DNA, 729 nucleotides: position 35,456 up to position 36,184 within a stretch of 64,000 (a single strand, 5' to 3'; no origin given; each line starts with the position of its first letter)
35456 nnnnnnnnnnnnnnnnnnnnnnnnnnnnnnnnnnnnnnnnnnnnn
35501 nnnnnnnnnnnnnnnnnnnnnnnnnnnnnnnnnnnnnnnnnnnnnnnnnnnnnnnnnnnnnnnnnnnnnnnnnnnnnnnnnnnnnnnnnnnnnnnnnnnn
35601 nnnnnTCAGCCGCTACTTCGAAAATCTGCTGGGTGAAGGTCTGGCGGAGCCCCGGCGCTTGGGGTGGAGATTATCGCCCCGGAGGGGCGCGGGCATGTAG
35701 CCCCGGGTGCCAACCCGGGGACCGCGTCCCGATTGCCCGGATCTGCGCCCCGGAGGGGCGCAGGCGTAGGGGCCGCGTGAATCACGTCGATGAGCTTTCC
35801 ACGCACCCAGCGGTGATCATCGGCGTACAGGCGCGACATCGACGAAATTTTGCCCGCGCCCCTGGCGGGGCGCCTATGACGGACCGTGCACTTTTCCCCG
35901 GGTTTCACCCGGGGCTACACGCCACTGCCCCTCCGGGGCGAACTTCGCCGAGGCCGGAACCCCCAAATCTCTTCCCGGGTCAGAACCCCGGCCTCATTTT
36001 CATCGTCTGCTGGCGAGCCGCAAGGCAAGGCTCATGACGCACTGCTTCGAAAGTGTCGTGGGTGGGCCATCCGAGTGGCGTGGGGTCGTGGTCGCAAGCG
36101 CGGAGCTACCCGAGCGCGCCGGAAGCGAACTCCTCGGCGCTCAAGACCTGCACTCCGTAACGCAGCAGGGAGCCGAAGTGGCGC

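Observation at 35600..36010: Family-B MITE-like element of about 400 bp with about 70-bp imperfect terminal inverted repeats; 4 loci including a tandemly expanded copy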

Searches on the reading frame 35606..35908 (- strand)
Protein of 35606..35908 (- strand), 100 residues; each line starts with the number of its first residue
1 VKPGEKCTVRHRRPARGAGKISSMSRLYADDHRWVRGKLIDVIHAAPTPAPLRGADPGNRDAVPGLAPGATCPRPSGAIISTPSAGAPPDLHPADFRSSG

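Call 64: find_homologous_proteins(query=window:35606-35908:-, max_evalue=0.01)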
Query window:35606-35908:-: 12 candidates shared short words with the query, none scored E <= 0.01.

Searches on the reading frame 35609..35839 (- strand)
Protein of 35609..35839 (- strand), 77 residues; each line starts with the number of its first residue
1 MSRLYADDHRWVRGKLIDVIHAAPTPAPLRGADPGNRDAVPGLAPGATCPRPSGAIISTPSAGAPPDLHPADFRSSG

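Call 71: search_protein_representatives(protein=window:35609-35839:-)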
Query: 77 residues. Proteins with E-value up to 0.001 (for the whole library): 4; up to 1e-10: 3; up to 1e-30: 1. The best 4 are listed.
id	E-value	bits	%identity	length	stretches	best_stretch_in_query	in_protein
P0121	8.2e-76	265.1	68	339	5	1-56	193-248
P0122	1.1e-12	63.9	29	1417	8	7-43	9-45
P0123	4.2e-12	62.1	61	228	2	1-52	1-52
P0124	1.4e-05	41.3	33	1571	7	16-54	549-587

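Call 73: find_encoding_contigs(protein=P0121, flank=5000, max_places=6)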
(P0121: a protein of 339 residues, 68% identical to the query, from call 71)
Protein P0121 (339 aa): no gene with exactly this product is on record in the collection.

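Call 74: find_encoding_contigs(protein=P0123, flank=5000, max_places=6)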
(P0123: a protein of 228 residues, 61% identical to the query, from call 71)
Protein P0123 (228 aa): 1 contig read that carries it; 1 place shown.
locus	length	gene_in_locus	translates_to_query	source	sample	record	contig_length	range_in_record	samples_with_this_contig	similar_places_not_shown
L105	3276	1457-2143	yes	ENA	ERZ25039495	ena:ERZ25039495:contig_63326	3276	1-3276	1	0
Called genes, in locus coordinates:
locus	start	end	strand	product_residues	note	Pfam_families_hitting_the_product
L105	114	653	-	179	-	PF01883:FeS_assembly_P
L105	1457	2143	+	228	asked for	-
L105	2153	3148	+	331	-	-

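Call 97: search_protein_families(library=pfam, proteins=[L108:4511-5551:+, L108:3462-4514:+, L109:4139-4789:+, L109:5632-5997:+, L109:6330-6944:+], max_evalue=0.01)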
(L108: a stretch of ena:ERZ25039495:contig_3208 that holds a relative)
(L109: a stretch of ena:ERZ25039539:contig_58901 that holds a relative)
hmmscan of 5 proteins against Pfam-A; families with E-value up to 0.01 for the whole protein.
L108:4511-5551:+ (346 aa): 1 family
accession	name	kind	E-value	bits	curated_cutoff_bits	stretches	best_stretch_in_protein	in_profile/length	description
PF01790.23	LGT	-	9.9e-05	22.2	24.9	1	50-288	10-238/240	Prolipoprotein diacylglyceryl transferase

L108:3462-4514:+ (350 aa): 1 family
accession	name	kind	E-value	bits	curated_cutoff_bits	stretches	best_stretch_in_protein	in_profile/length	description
PF02666.20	PS_Dcarbxylase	-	2e-32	112.9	22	1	107-310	4-186/198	Phosphatidylserine decarboxylase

L109:4139-4789:+ (216 aa): 0 families

L109:5632-5997:+ (121 aa): 0 families

L109:6330-6944:+ (204 aa): 0 families

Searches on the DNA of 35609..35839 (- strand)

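Call 84: search_rna_families(sources=[L105], threshold=evalue, max_evalue=1)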
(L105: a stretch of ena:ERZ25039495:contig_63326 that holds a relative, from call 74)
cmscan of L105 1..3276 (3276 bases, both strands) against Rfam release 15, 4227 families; matches with E-value up to 1: 6.
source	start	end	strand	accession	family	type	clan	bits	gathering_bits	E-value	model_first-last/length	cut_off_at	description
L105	1007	1052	+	RF01687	Acido-Lenti-1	Gene; sRNA;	-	33.5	37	4.2e-05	1-46/46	no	Acido-Lenti-1 RNA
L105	1577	1622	+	RF01687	Acido-Lenti-1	Gene; sRNA;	-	33.5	37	4.2e-05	1-46/46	no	Acido-Lenti-1 RNA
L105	786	830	-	RF01687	Acido-Lenti-1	Gene; sRNA;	-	27.5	37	0.0017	1-46/46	no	Acido-Lenti-1 RNA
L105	1356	1400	-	RF01687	Acido-Lenti-1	Gene; sRNA;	-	27.5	37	0.0017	1-46/46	no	Acido-Lenti-1 RNA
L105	810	876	-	RF02837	anti-hemB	Gene; sRNA;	-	18.1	49.5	0.6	1-81/81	no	Burkholderia RNA 7 (anti-hemB)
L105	1380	1446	-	RF02837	anti-hemB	Gene; sRNA;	-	18.1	49.5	0.6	1-81/81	no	Burkholderia RNA 7 (anti-hemB)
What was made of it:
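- On Rfam RF01687 Acido-Lenti-1: The L105 arms score 27.5-33.5 bits (call 84).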

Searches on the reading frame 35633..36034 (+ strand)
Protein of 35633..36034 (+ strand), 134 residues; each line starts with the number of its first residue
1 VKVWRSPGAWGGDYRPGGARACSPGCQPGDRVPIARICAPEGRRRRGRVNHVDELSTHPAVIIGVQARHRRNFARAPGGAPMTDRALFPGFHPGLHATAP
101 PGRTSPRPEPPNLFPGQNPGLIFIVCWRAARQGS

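Call 23: find_homologous_proteins(query=window:35633-36034:+, max_evalue=0.001)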
Query window:35633-36034:+: 399 candidates shared short words with the query, none scored E <= 0.001.
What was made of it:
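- Tried and rejected: The + strand ORF (134 aa) and the - strand ORF (100 aa) have no homologues in 5.8 billion proteins (calls 23, 64).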
